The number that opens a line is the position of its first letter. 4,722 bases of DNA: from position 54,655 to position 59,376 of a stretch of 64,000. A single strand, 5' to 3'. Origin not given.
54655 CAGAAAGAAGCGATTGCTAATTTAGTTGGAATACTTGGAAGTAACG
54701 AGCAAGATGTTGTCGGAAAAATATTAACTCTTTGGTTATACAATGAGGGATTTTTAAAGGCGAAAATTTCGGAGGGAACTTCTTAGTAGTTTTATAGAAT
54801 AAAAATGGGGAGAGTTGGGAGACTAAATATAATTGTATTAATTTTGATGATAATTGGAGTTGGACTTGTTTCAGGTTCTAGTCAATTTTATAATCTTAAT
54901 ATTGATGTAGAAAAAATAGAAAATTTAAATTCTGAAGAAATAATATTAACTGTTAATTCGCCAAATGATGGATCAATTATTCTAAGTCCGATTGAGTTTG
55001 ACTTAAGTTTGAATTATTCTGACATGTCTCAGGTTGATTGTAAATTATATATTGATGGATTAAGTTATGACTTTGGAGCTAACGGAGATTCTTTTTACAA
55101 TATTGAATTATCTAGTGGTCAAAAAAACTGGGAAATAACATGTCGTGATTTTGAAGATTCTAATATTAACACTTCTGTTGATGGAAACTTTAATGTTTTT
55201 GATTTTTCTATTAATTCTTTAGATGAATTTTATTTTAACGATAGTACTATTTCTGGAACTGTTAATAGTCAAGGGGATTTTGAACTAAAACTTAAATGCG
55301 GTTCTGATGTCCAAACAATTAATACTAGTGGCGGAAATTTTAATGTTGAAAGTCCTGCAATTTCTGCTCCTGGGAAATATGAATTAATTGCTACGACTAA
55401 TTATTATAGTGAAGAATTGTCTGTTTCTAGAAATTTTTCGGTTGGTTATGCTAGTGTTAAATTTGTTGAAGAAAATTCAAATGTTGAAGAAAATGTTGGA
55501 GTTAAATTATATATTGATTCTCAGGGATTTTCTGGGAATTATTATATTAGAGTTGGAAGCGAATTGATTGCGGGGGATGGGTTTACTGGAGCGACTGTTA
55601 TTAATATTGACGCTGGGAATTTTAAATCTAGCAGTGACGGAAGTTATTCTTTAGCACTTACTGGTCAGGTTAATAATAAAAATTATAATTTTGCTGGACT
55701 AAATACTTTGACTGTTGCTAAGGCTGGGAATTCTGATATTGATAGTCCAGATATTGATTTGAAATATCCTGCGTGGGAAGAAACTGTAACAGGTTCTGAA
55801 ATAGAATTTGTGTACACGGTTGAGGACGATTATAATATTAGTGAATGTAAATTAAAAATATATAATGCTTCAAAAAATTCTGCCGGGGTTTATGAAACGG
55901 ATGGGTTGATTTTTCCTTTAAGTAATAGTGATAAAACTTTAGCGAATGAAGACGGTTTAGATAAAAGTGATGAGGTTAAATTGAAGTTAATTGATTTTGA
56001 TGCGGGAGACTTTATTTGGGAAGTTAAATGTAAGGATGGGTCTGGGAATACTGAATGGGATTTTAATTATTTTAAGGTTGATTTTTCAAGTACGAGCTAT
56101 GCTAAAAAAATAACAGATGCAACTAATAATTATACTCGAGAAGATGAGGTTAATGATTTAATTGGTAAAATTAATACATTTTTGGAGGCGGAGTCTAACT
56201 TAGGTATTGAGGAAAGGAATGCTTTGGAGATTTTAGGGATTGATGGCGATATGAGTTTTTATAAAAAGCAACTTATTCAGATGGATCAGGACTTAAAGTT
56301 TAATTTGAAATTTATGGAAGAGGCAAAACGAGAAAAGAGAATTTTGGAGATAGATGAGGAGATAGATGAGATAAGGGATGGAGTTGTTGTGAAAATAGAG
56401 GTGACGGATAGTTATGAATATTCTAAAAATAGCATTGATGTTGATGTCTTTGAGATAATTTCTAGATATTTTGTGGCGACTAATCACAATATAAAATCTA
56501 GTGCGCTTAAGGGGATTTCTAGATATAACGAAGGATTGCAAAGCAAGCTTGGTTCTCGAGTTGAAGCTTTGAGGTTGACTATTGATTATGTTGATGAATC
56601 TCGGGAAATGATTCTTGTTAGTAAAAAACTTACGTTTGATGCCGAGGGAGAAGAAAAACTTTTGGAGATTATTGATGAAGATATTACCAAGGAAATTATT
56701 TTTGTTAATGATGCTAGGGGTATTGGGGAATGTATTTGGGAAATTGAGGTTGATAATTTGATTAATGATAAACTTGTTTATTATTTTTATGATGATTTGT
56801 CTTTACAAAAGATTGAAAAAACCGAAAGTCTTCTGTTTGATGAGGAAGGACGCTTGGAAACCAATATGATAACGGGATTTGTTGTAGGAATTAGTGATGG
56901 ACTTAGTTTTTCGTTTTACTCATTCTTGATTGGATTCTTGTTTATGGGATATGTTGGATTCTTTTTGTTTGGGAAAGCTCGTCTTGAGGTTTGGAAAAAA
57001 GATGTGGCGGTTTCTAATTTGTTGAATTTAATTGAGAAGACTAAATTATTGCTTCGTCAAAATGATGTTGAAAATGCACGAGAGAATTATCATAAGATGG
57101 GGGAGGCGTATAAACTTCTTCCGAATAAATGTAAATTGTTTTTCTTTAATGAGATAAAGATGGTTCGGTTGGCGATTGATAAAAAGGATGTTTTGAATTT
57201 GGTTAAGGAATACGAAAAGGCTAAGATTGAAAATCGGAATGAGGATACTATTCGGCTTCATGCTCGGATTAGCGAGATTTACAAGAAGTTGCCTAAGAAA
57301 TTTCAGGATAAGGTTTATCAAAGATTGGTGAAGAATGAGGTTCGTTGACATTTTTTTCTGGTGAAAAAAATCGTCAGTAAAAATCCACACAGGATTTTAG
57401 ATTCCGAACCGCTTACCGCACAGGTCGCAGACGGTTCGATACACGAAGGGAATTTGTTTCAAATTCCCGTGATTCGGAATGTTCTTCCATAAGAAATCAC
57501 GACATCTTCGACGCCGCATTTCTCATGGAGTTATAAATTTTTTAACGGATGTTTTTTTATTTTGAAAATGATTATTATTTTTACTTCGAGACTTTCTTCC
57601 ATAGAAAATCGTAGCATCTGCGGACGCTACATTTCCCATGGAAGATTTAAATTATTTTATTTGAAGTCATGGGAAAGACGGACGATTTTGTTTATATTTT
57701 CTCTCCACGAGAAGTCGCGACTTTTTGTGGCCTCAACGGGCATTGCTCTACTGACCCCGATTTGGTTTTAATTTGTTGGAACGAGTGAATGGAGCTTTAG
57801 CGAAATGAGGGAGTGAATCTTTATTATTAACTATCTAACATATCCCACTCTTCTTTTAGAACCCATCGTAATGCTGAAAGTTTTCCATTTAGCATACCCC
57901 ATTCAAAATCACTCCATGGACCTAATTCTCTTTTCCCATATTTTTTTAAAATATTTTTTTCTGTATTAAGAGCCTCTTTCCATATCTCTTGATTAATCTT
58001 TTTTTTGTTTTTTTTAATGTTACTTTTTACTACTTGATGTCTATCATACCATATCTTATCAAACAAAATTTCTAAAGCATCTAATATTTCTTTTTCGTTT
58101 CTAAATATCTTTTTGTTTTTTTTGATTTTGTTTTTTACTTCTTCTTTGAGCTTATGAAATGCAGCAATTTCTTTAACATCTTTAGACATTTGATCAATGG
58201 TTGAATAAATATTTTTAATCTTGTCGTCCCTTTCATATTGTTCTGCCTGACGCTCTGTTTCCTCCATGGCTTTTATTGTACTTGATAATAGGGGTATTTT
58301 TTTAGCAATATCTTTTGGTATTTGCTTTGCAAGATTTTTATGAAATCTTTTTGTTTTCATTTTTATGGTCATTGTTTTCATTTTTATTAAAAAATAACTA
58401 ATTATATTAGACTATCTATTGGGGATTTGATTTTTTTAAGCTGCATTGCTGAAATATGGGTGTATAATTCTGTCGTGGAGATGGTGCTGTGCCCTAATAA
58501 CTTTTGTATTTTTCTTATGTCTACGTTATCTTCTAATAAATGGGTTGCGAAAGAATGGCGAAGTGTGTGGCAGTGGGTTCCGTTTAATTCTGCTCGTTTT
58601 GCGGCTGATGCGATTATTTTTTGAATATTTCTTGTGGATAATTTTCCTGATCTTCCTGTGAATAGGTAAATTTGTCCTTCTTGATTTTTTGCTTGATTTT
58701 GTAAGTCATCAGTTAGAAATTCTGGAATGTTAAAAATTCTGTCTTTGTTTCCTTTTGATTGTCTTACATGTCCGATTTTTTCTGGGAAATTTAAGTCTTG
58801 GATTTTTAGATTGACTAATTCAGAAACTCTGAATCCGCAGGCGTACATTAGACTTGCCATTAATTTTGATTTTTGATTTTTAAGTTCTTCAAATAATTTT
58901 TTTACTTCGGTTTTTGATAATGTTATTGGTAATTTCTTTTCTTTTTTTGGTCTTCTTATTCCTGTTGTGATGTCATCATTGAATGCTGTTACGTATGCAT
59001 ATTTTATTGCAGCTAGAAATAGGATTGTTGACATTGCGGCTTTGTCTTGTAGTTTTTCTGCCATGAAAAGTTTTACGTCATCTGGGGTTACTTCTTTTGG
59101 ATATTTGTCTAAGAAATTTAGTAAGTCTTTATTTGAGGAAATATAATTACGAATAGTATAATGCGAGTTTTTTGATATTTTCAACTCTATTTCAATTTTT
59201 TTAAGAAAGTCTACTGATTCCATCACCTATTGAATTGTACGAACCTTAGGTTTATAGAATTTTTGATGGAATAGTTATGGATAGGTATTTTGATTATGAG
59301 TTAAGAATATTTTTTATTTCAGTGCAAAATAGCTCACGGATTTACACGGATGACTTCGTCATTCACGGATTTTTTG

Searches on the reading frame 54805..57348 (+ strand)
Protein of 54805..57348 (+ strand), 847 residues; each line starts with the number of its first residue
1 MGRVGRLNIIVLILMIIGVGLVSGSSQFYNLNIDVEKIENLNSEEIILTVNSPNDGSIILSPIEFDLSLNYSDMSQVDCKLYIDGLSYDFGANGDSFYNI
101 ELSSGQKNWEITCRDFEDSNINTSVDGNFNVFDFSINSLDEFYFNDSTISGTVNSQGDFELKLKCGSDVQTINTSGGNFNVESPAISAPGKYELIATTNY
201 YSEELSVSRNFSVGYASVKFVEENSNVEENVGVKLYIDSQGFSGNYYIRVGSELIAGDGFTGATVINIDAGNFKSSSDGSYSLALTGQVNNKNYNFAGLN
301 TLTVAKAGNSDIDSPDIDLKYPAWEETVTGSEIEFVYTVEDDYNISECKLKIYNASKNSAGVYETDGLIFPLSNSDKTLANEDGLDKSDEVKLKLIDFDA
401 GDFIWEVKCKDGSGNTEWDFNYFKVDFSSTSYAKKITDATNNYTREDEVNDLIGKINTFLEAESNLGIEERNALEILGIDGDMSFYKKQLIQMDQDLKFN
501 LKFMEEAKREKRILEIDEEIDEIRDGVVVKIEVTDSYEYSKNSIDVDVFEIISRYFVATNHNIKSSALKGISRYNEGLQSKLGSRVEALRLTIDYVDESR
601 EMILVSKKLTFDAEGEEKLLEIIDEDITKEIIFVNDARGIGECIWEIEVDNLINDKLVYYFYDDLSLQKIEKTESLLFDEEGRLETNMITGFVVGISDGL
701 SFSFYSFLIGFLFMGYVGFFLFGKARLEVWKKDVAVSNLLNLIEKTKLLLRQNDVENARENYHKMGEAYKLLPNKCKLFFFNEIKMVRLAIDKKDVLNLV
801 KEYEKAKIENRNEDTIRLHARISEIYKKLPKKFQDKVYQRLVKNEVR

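Call 12: search_protein_families(library=pfam, proteins=[window:54805-57348:+], max_evalue=0.1)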
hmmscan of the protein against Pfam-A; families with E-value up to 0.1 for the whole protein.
window:54805-57348:+ (847 aa): 1 family
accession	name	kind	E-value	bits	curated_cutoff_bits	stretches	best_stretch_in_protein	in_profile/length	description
PF17957.7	Big_7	-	0.082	14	24.1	0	315-356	1-43/70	Bacterial Ig domain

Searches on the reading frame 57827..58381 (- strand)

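Call 12: search_protein_families(library=pfam, proteins=[window:57827-58381:-], max_evalue=0.1)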
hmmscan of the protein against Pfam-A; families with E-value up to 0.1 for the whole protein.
window:57827-58381:- (184 aa): 4 families
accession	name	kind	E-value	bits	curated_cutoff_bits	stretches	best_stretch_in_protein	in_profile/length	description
PF02739.22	5_3_exonuc_N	-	0.021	15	34.3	1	9-63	71-119/164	5'-3' exonuclease, N-terminal resolvase-like domain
PF10428.14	SOG2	-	0.033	14.1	26.9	1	32-102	397-471/475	RAM signalling pathway protein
PF09141.16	Talin_middle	-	0.034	14.6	25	1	54-102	86-134/161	Talin, middle domain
PF22431.2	COG2p_C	-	0.06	14.3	27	1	11-104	3-97/139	COG2p C-terminal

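Call 13: search_protein_families(library=phrogs, proteins=[window:57827-58381:-], max_evalue=0.1)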
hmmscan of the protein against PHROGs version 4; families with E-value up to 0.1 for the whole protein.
window:57827-58381:- (184 aa): 3 families
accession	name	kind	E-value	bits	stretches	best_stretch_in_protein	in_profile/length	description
phrog_2832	-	unknown function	0.036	15.2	0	132-158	23-49/69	-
phrog_4682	-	unknown function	0.047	14.1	1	9-94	190-275/280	-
phrog_7158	-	unknown function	0.069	12.8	1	47-140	80-172/554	-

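Call 77: search_protein_families(library=ncbifam, proteins=[window:57827-58381:-], max_evalue=0.01)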
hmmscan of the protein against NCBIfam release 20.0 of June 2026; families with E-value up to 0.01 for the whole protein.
window:57827-58381:- (184 aa): 0 families

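Call 84: search_protein_families(library=padloc, proteins=[window:57827-58381:-], max_evalue=0.01)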
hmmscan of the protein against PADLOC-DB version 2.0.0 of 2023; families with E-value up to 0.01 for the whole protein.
window:57827-58381:- (184 aa): 1 family
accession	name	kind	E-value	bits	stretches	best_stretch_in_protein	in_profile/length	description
PDLC00552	JetC2|JetC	-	0.0017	14.1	1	21-147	320-446/1365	DUF3584 domain; MukB-like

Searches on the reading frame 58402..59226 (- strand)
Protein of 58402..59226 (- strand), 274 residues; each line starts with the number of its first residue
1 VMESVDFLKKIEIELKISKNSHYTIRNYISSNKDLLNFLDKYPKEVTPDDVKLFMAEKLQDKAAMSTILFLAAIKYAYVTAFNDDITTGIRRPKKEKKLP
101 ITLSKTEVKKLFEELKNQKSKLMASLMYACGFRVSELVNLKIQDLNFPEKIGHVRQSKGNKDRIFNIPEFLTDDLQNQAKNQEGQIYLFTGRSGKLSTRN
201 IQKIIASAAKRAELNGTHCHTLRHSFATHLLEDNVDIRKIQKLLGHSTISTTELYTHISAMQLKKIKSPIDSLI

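Call 12: search_protein_families(library=pfam, proteins=[window:58402-59226:-], max_evalue=0.1)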
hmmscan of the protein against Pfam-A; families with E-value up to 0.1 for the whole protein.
window:58402-59226:- (274 aa): 4 families
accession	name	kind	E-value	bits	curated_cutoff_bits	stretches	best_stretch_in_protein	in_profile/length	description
PF00589.27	Phage_integrase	-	1.4e-39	136.1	27.1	1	103-259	3-169/172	Phage integrase family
PF13495.12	Phage_int_SAM_4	-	1.4e-06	29.1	27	1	8-86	2-83/85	Phage integrase, N-terminal SAM-like domain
PF02899.23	Phage_int_SAM_1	-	1.7e-05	25.5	22.3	1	14-79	7-77/83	Phage integrase, N-terminal SAM-like domain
PF03735.19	ENT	-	0.083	13.4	28.5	0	6-36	32-62/71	ENT domain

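Call 13: search_protein_families(library=phrogs, proteins=[window:58402-59226:-], max_evalue=0.1)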
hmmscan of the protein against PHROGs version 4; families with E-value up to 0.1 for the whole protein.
window:58402-59226:- (274 aa): 11 families
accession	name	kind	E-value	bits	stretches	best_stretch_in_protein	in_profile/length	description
phrog_1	-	integration and excision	2.3e-47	163.6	1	14-266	175-443/611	integrase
phrog_216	-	integration and excision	7.6e-45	154.3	1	66-266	22-232/301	integrase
phrog_7685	-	integration and excision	5.9e-11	43.4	1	160-270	126-235/240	integrase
phrog_7269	-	integration and excision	2.9e-10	40.9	1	196-264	8-75/89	integrase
phrog_5830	-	integration and excision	1.5e-06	28.7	1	103-191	112-200/318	integrase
phrog_35951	-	unknown function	1.6e-06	29.5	1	203-274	7-78/97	-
phrog_23271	-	unknown function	6.9e-06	26.9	1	219-257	11-49/67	-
phrog_19751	-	unknown function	0.0041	18.2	1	120-203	27-109/140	-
phrog_25320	-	unknown function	0.0055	17.6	0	38-73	9-44/52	-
phrog_1460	-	DNA, RNA and nucleotide metabolism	0.011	16.7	0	99-133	85-122/140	tRNA amidotransferase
phrog_10320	-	unknown function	0.06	14.6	0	215-256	38-78/89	-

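Call 14: find_encoding_contigs(protein=window:58402-59226:-, flank=10000, max_places=10)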
Protein window:58402-59226:- (274 aa): no gene with exactly this product is on record in the collection.

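Call 15: find_encoding_contigs(protein=window:58402-59223:-, flank=10000, max_places=10)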
Protein window:58402-59223:- (273 aa): 3 contigs read that carry it; 2 places shown.
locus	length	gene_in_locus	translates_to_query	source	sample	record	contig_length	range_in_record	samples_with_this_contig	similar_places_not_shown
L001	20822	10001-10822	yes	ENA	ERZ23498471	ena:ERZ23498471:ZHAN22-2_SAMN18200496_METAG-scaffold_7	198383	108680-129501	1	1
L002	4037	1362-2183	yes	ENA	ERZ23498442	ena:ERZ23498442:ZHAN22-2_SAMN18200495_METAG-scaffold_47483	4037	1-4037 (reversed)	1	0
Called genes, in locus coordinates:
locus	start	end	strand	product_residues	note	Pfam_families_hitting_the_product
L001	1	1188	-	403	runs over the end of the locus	PF01637:ATPase_2, PF13191:AAA_16, PF00004:AAA (weak), PF13401:AAA_22, PF22606:Cdc6-ORC-like_ATPase_lid (weak), PF22703:Cdc6_lid, PF09079:WHD_Cdc6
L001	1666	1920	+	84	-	PF05239:PRC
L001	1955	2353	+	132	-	-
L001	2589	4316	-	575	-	-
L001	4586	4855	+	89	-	-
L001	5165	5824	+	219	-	PF13730:HTH_36 (faint), PF08279:HTH_11 (weak)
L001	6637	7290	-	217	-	-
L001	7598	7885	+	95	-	-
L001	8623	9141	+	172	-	-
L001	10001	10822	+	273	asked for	PF02899:Phage_int_SAM_1 (faint), PF13495:Phage_int_SAM_4 (weak), PF00589:Phage_integrase, PF22823:MrpR_C_cat (weak)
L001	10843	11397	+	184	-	-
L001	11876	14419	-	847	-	-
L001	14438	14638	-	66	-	-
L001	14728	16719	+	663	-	-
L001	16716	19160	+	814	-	PF01935:DUF87, PF05872:HerA_C (faint)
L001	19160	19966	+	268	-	-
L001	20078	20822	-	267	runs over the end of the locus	PF00149:Metallophos, PF12850:Metallophos_2 (faint), PF14582:Metallophos_3 (weak)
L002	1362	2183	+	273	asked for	PF02899:Phage_int_SAM_1 (faint), PF13495:Phage_int_SAM_4 (weak), PF00589:Phage_integrase, PF22823:MrpR_C_cat (weak)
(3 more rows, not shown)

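Call 38: search_protein_families(library=pfam, proteins=[L001:4586-4855:+, L001:1955-2353:+, L001:2589-4316:-, L001:5165-5824:+, L001:1666-1920:+], max_evalue=0.05)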
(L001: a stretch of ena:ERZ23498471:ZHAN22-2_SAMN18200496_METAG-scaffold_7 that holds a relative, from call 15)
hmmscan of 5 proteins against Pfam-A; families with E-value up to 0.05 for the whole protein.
L001:4586-4855:+ (89 aa): 2 families
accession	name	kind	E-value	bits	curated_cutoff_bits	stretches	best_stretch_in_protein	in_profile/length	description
PF22979.2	HTH_69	-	0.00045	20.5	27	1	6-62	5-61/69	Winged helix-turn-helix domain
PF00541.23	Adeno_knob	-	0.033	14.2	25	1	34-80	117-163/182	Adenoviral fibre protein (knob domain)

L001:1955-2353:+ (132 aa): 0 families

L001:2589-4316:- (575 aa): 1 family
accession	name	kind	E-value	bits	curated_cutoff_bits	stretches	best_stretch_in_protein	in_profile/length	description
PF17963.7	Big_9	-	0.044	15.1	23.6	0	339-421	6-88/89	Bacterial Ig domain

L001:5165-5824:+ (219 aa): 9 families
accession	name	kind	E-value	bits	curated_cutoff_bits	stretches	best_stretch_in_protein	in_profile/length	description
PF08279.18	HTH_11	-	5.8e-06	26.5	25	1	145-191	6-51/55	HTH domain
PF13730.12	HTH_36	-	6e-06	26.4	25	1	133-184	2-54/55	Helix-turn-helix domain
PF13412.12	HTH_24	-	3.8e-05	23.6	21.9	1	154-184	16-46/48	Winged helix-turn-helix DNA-binding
PF21984.2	DnaD_N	-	0.00031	21.3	27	1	134-184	14-64/101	DnaD N-terminal domain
PF04545.22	Sigma70_r4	-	0.0046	16.9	24.1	1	132-174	3-39/50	Sigma-70, region 4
PF08280.17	HTH_Mga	-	0.0048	17.3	23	1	154-179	18-43/59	M protein trans-acting positive regulator (MGA) HTH domain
PF01399.33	PCI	-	0.0097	16.5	22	1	152-196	36-80/84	PCI domain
PF01624.25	MutS_I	-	0.024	15.3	20.6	1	164-215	58-111/113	MutS domain I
PF03965.22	Penicillinase_R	-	0.026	15.3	22.6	0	134-184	1-50/115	Penicillinase repressor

L001:1666-1920:+ (84 aa): 1 family
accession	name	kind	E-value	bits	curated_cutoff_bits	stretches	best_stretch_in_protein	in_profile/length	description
PF05239.21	PRC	-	2.1e-10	40.9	21.2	1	7-79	7-72/78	PRC-barrel domain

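Call 67: find_related_loci(query=A4, collection=metagenome_contigs, flank=6000)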
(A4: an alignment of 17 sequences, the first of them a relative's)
Query A4 (89 aa) in metagenome_contigs; peptide patterns used: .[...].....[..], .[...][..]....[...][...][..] (x = any residue, [..] = any of these).
600 stretches matched a pattern (row limit reached: there are more); 230 encode a relative of the query (tblastn E <= 1e-3); the best 80 are kept; 80 distinct loci.
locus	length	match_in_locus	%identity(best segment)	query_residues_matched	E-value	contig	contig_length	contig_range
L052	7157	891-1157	81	1-89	4e-44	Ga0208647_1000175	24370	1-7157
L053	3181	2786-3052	81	1-89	4e-43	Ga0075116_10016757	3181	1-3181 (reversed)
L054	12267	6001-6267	81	1-89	4e-43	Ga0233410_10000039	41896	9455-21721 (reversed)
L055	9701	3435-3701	75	1-89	3e-41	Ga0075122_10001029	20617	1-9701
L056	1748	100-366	78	1-89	4e-41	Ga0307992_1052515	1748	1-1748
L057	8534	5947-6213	74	1-89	2e-39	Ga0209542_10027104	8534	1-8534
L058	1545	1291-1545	76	1-85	3e-39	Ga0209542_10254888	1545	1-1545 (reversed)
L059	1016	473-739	71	1-89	8e-40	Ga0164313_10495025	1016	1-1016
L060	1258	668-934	71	1-89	2e-39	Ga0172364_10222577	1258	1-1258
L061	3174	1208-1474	67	1-89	3e-37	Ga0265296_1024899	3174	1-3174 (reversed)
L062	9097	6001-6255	68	1-85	5e-36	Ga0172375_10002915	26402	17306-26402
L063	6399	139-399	63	1-87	1e-35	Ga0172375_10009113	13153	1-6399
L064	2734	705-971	64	1-89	1e-35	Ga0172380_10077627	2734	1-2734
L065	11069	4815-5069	68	1-85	3e-35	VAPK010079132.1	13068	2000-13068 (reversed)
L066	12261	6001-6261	63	1-87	4e-35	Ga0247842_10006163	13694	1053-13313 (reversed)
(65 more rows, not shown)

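Call 77: search_protein_families(library=ncbifam, proteins=[window:58402-59223:-, L001:5165-5824:+, L001:4586-4855:+, L001:1955-2353:+], max_evalue=0.01)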
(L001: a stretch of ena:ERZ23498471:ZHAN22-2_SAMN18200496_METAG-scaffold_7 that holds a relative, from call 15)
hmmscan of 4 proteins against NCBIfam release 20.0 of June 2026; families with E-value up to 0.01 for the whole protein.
window:58402-59223:- (273 aa): 14 families
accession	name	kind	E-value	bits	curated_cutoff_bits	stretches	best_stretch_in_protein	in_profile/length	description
NF040815.2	recomb_XerA_Arch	equivalog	3.8e-61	206.9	220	1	11-265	4-262/263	site-specific tyrosine recombinase/integron integrase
TIGR02249.1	integrase_gron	subfamily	5e-52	177.2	265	2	6-181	1-180/315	integron integrase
TIGR02224.1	recomb_XerC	equivalog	1.8e-51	175.3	335.15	1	6-265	3-285/295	tyrosine recombinase XerC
TIGR02225.1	recomb_XerD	equivalog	6.8e-51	173.3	329.6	1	5-265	2-282/290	site-specific tyrosine recombinase XerD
NF001399.0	PRK00283.1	subfamily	8.5e-50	169.7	279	1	5-265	11-291/300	tyrosine recombinase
NF011946.0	PRK15417.1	equivalog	3e-32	112.1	435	2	3-179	13-193/337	integron integrase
NF002331.0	PRK01287.1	subfamily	6.9e-29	100.9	371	1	89-266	128-321/365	site-specific tyrosine recombinase XerC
NF003462.0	PRK05084.1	equivalog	8e-25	87.3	267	1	106-264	185-351/360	tyrosine recombinase XerS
NF002685.0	PRK02436.1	equivalog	1.2e-12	48.2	178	1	32-255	24-244/245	site-specific tyrosine recombinase XerD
NF007370.0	PRK09870.1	subfamily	1.2e-12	47.9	221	1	118-261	33-183/200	tyrosine-type DNA invertase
NF007371.0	PRK09871.1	subfamily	2.6e-12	46.7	222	1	123-261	32-178/198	tyrosine-type DNA invertase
NF040693.1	recomb_GmtY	equivalog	1.5e-10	40.9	340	1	174-263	340-438/441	gamma-mobile-trio recombinase GmtY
NF041502.1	integrase_1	equivalog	9.9e-05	21.2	350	0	189-267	284-370/484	site-specific integrase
NF047926.1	integrase_GmtZ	equivalog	0.0018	16.3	600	1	218-264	430-477/784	gamma-mobile-trio integrase GmtZ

L001:5165-5824:+ (219 aa): 7 families
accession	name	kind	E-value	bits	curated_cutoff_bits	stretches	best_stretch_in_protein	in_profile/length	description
NF040947.1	trans_reg_LysM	equivalog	0.00045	20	180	1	157-184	19-46/136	HTH-type transcriptional regulator LysM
TIGR02937.1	sigma70-ECF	superfamily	0.00076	19.2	42.9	1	63-182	85-160/165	sigma-70 family RNA polymerase sigma factor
NF040939.2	trans_reg_lrs14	equivalog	0.00089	19.3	90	1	137-195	22-75/103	Lrs14 family HTH-type transcriptional regulator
TIGR01889.1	Staph_reg_Sar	paralog_domain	0.0017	18.6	62.6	1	118-192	8-79/109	staphylococcal accessory regulator family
NF053606.1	Sta1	subfamily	0.0033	17.5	80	1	150-194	31-72/100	Sta1 family transcriptional regulator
NF008846.0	PRK11886.1-1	equivalog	0.004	16.5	353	1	142-192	4-54/312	bifunctional biotin--[acetyl-CoA-carboxylase] ligase/biotin operon repressor BirA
TIGR02585.1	cas_Cst2_DevR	exception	0.0048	16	72.75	1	76-177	179-259/321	type I-B CRISPR-associated protein Cas7/Cst2/DevR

L001:4586-4855:+ (89 aa): 0 families

L001:1955-2353:+ (132 aa): 0 families

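Call 84: search_protein_families(library=padloc, proteins=[L001:5165-5824:+, L001:4586-4855:+, window:58402-59223:-], max_evalue=0.01)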
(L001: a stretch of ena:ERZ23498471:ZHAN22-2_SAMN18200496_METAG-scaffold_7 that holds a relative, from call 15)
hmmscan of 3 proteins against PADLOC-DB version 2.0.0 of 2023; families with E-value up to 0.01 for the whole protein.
L001:5165-5824:+ (219 aa): 2 families
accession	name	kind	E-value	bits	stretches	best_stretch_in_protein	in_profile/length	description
PDLC00961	Cas7b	-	0.0013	16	1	76-177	179-259/321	"CRISPR-associated protein Cas7/Cst2/DevR, subtype I-B/TNEAP"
PDLC03927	PsyrA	-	0.0092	13.1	0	87-187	309-387/398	-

L001:4586-4855:+ (89 aa): 1 family
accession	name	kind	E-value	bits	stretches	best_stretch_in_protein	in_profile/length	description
PDLC01434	CasR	-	0.0054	14.6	1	14-63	131-177/191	"CAS-I,CAS-II,CAS-III,CAS-IV,CAS-V,CAS-VI; associated_signaling"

window:58402-59223:- (273 aa): 1 family
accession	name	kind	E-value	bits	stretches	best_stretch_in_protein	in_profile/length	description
PDLC04135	mad3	-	0.00068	17.3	1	6-160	87-257/374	mads_3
